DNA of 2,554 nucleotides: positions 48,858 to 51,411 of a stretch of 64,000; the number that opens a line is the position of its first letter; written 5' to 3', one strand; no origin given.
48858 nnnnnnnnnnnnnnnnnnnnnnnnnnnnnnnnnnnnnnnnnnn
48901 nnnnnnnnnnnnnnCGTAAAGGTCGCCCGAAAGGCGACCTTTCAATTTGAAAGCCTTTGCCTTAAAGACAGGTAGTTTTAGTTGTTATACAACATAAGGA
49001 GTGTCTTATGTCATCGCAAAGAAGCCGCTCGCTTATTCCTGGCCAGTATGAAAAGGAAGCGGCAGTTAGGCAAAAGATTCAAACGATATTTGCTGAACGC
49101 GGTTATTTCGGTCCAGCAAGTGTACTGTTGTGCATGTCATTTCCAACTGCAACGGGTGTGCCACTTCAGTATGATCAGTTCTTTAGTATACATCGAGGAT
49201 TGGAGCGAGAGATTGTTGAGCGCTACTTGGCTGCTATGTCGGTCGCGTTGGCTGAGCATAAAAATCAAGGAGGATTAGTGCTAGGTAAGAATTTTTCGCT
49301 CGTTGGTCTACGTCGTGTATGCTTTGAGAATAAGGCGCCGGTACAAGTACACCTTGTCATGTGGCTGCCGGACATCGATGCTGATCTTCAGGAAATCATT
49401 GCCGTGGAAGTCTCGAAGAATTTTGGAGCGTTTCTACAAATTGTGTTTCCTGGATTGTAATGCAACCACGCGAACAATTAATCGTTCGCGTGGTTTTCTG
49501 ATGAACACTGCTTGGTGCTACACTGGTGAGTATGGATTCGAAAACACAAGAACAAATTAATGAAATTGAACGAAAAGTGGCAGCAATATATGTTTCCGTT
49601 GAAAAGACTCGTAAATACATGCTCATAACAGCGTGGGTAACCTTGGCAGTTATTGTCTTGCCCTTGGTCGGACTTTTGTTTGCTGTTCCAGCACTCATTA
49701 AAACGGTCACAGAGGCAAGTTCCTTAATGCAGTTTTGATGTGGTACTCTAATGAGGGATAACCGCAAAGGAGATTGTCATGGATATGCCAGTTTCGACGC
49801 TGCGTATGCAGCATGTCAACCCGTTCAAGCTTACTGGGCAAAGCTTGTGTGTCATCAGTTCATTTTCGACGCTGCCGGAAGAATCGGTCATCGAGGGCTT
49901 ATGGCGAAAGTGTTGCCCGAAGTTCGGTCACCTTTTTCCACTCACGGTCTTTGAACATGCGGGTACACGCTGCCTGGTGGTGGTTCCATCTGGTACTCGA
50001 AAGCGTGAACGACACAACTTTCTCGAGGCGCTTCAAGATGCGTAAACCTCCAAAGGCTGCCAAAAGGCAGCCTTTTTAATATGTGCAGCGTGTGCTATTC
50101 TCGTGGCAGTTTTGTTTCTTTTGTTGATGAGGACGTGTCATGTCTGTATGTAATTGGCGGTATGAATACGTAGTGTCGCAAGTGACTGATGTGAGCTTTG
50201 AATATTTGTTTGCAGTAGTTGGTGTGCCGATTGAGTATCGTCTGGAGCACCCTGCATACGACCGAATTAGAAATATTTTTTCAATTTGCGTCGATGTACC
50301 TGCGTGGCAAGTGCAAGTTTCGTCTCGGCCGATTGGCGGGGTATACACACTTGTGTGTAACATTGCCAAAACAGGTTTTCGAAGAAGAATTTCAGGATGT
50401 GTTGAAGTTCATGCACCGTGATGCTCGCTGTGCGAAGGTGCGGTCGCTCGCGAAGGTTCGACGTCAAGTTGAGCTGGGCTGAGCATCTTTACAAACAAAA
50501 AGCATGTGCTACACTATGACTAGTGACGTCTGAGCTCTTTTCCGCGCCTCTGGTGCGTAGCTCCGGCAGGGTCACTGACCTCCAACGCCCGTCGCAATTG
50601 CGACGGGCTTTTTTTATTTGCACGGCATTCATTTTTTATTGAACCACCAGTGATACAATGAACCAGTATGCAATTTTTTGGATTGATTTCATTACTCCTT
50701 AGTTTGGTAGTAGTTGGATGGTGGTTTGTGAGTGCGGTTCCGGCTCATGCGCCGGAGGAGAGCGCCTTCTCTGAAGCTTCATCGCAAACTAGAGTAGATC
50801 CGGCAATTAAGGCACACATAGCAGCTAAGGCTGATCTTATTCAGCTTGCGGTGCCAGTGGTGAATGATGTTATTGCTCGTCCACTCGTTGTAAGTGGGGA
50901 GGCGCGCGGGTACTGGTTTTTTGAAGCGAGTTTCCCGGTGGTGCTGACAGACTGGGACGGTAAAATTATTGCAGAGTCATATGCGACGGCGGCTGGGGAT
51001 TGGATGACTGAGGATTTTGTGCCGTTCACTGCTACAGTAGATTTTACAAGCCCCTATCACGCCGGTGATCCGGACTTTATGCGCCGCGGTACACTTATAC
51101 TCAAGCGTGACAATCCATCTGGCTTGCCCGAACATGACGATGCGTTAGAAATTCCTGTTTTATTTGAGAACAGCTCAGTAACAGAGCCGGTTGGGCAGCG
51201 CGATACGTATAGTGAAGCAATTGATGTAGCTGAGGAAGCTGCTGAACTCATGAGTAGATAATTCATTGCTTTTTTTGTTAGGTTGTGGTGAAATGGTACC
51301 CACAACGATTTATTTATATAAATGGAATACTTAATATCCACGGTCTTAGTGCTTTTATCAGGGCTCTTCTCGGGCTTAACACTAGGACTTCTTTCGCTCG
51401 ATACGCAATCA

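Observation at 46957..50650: Island of small unknown genes, each with its own SD and intrinsic terminator, bracketed by two DUF1761-like paralogs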

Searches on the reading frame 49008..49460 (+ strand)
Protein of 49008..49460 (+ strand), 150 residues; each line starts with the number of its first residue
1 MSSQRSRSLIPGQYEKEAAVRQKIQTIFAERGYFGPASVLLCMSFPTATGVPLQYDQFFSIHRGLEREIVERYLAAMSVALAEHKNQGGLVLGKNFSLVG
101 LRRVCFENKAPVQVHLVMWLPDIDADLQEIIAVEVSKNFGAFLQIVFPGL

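Call 5: search_protein_families(library=pfam, proteins=[window:49008-49460:+], max_evalue=1)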
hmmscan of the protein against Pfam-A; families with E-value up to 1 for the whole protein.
window:49008-49460:+ (150 aa): 1 family
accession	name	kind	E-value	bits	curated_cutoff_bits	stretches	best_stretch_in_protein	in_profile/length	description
PF14749.11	Acyl-CoA_ox_N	-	0.098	13.6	25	1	75-124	51-99/120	Acyl-coenzyme A oxidase N-terminal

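Call 20: find_homologous_proteins(query=window:49008-49460:+, max_evalue=0.01)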
Query window:49008-49460:+ (150 aa): 1 proteins with E <= 0.01 among 21 candidates.
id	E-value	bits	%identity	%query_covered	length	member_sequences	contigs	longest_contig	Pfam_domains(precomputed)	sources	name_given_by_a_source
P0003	9.7e-93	326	100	100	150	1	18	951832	-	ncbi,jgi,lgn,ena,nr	ncbi:hypothetical protein KC902_00745 [Candidatus Kaiserbacteria bacterium]|nr:hypothetical protein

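Call 34: search_protein_families(library=padloc, proteins=[window:49008-49460:+], max_evalue=1)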
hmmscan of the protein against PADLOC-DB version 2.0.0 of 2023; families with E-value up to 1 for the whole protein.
window:49008-49460:+ (150 aa): 0 families

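Call 35: search_protein_families(library=phrogs, proteins=[window:49008-49460:+], max_evalue=1)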
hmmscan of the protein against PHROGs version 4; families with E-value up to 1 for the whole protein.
window:49008-49460:+ (150 aa): 0 families

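Call 36: search_protein_families(library=ncbifam, proteins=[window:49008-49460:+], max_evalue=1)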
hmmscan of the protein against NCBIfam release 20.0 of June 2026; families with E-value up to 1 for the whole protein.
window:49008-49460:+ (150 aa): 0 families

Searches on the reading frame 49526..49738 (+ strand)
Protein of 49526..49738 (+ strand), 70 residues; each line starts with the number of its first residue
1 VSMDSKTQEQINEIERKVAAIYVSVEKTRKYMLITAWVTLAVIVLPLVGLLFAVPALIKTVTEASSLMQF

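Call 5: search_protein_families(library=pfam, proteins=[window:49526-49738:+], max_evalue=1)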
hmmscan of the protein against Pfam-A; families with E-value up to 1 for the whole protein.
window:49526-49738:+ (70 aa): 0 families

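Call 34: search_protein_families(library=padloc, proteins=[window:49532-49738:+], max_evalue=1)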
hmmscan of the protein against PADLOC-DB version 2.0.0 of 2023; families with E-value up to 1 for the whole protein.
window:49532-49738:+ (68 aa): 0 families

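Call 35: search_protein_families(library=phrogs, proteins=[window:49532-49738:+], max_evalue=1)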
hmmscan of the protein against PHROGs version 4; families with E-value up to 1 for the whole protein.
window:49532-49738:+ (68 aa): 0 families

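Call 36: search_protein_families(library=ncbifam, proteins=[window:49532-49738:+], max_evalue=1)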
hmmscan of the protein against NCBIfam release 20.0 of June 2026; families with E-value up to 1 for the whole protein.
window:49532-49738:+ (68 aa): 2 families
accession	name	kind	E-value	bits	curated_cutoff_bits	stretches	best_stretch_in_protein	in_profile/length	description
NF050115.1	membrane_Rv2732c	subfamily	0.011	15.3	60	1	4-59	2-56/177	Rv2732c family membrane protein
TIGR00844.1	c_cpa1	equivalog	0.058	11.6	1236.05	1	11-50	76-114/810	sodium/hydrogen antiporter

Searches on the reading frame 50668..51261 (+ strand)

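Call 5: search_protein_families(library=pfam, proteins=[window:50668-51261:+], max_evalue=1)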
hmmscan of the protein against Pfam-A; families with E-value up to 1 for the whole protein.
window:50668-51261:+ (197 aa): 1 family
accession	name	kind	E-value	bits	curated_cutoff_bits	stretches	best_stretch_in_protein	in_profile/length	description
PF10648.15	Gmad2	-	1.4e-11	44.9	25.7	1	58-129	2-68/86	Immunoglobulin-like domain of bacterial spore germination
